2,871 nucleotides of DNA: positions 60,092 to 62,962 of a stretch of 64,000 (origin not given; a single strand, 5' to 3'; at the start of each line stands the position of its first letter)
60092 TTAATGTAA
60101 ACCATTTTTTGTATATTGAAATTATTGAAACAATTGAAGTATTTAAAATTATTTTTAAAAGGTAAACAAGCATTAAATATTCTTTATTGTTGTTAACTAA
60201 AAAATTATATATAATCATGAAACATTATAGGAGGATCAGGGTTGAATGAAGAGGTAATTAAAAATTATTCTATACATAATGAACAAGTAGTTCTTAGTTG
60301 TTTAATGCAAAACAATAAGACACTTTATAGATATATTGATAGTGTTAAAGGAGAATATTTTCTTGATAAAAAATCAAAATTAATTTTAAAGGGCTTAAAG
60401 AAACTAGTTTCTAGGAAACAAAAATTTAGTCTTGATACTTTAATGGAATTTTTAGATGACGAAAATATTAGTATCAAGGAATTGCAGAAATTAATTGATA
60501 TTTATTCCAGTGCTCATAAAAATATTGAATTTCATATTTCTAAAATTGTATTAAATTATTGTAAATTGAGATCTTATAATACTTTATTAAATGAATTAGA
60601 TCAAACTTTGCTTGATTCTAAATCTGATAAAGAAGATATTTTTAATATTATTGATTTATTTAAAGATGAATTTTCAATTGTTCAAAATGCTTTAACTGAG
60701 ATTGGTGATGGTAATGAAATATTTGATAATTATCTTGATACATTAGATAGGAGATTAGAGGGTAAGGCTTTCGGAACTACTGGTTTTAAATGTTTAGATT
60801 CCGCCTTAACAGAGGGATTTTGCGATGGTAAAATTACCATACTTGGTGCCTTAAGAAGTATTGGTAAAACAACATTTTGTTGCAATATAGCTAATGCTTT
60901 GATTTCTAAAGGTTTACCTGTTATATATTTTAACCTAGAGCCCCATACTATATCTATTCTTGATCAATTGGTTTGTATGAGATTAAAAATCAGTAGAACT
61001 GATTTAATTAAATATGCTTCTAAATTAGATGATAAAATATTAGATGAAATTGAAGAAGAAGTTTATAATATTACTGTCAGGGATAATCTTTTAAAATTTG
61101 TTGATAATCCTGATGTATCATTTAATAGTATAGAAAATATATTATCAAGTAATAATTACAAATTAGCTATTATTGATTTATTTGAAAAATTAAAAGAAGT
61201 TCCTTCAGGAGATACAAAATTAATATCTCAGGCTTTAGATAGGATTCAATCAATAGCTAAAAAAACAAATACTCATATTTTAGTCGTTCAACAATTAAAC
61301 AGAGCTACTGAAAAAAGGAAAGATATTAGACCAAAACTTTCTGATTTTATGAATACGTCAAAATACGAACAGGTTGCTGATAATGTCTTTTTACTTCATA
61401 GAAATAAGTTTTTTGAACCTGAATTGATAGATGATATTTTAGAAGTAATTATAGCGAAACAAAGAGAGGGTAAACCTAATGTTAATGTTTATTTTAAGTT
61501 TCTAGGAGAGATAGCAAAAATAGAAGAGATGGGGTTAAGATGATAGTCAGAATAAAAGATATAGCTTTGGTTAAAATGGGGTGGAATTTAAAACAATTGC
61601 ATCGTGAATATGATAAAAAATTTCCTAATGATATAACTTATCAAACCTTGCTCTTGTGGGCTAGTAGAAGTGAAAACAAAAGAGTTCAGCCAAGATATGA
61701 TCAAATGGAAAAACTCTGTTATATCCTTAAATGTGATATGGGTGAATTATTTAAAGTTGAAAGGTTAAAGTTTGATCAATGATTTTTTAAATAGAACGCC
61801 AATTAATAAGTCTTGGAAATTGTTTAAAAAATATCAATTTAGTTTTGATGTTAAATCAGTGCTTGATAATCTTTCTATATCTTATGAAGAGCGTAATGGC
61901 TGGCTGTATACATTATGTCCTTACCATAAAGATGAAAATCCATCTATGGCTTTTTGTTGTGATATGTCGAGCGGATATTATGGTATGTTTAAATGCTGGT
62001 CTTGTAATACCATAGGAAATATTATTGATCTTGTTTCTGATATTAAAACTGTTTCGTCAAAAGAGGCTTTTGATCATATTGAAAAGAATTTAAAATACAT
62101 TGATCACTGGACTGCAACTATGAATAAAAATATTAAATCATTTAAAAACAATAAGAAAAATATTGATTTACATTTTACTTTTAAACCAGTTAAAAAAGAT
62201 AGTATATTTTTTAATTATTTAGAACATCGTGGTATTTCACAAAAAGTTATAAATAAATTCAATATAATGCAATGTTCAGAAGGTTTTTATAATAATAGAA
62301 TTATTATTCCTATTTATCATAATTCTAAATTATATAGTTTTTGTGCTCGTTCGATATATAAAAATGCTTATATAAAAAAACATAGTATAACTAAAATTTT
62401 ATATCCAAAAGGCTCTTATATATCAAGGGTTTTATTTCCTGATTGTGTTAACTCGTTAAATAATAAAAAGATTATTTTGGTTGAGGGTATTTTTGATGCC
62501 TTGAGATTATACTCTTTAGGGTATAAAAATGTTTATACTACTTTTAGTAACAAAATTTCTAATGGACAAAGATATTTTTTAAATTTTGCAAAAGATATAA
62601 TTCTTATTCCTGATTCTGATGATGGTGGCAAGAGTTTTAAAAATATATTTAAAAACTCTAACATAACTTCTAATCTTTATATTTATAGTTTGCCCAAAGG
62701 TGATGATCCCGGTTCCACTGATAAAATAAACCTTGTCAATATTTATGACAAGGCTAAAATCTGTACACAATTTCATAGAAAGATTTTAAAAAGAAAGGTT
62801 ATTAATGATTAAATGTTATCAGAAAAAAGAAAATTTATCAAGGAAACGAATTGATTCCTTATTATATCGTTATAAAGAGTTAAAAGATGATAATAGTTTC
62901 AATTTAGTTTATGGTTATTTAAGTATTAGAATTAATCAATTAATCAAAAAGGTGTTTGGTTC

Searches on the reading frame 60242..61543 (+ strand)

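Call 13: search_protein_families(library=phrogs, proteins=[window:60242-61543:+], max_evalue=0.001)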
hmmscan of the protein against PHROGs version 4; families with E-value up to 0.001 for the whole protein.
window:60242-61543:+ (433 aa): 5 families
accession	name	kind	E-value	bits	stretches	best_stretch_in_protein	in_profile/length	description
phrog_19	-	DNA, RNA and nucleotide metabolism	1.4e-60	206.9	1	2-429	152-580/621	DnaB-like replicative helicase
phrog_243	-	DNA, RNA and nucleotide metabolism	1.7e-23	83.9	1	175-430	16-268/273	DnaB-like replicative helicase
phrog_239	-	DNA, RNA and nucleotide metabolism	1.8e-22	81.1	1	180-429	343-598/801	DNA primase/helicase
phrog_11530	-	unknown function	4.5e-14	53.7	1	308-426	35-155/184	-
phrog_5482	-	unknown function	2.6e-07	30.7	1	304-392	162-253/341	-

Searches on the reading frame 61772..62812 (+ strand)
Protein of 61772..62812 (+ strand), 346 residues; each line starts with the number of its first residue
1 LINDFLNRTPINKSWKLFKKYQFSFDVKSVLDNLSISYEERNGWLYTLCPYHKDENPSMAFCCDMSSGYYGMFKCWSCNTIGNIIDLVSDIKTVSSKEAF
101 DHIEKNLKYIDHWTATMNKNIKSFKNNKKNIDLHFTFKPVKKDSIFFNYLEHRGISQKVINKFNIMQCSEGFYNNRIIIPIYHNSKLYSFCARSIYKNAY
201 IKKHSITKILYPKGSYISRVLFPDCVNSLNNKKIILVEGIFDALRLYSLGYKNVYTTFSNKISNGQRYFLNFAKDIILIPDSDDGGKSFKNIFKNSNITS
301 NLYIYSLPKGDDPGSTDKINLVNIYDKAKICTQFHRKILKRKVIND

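Call 13: search_protein_families(library=phrogs, proteins=[window:61772-62812:+], max_evalue=0.001)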
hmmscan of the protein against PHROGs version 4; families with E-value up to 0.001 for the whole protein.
window:61772-62812:+ (346 aa): 9 families
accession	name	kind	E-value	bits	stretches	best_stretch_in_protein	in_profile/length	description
phrog_47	-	DNA, RNA and nucleotide metabolism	1.2e-34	121.1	1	27-321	31-326/947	DNA primase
phrog_6444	-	DNA, RNA and nucleotide metabolism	5.7e-16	59.4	2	46-172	37-165/577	DNA primase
phrog_11992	-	unknown function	2.5e-12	48.4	1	46-147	29-123/177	-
phrog_239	-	DNA, RNA and nucleotide metabolism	9.6e-11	42.3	1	70-287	62-265/801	DNA primase/helicase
phrog_360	-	DNA, RNA and nucleotide metabolism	9.1e-10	39.7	1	30-105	11-85/133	DNA primase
phrog_849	-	DNA, RNA and nucleotide metabolism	3.6e-07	30.5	1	147-296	150-309/435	DNA primase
phrog_18097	-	DNA, RNA and nucleotide metabolism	7.1e-05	23.5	1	46-106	33-89/199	DNA primase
phrog_510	-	DNA, RNA and nucleotide metabolism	0.00018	21.4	0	220-294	239-315/667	DNA primase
phrog_2304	-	DNA, RNA and nucleotide metabolism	0.00052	21.2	1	25-88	13-71/133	DNA primase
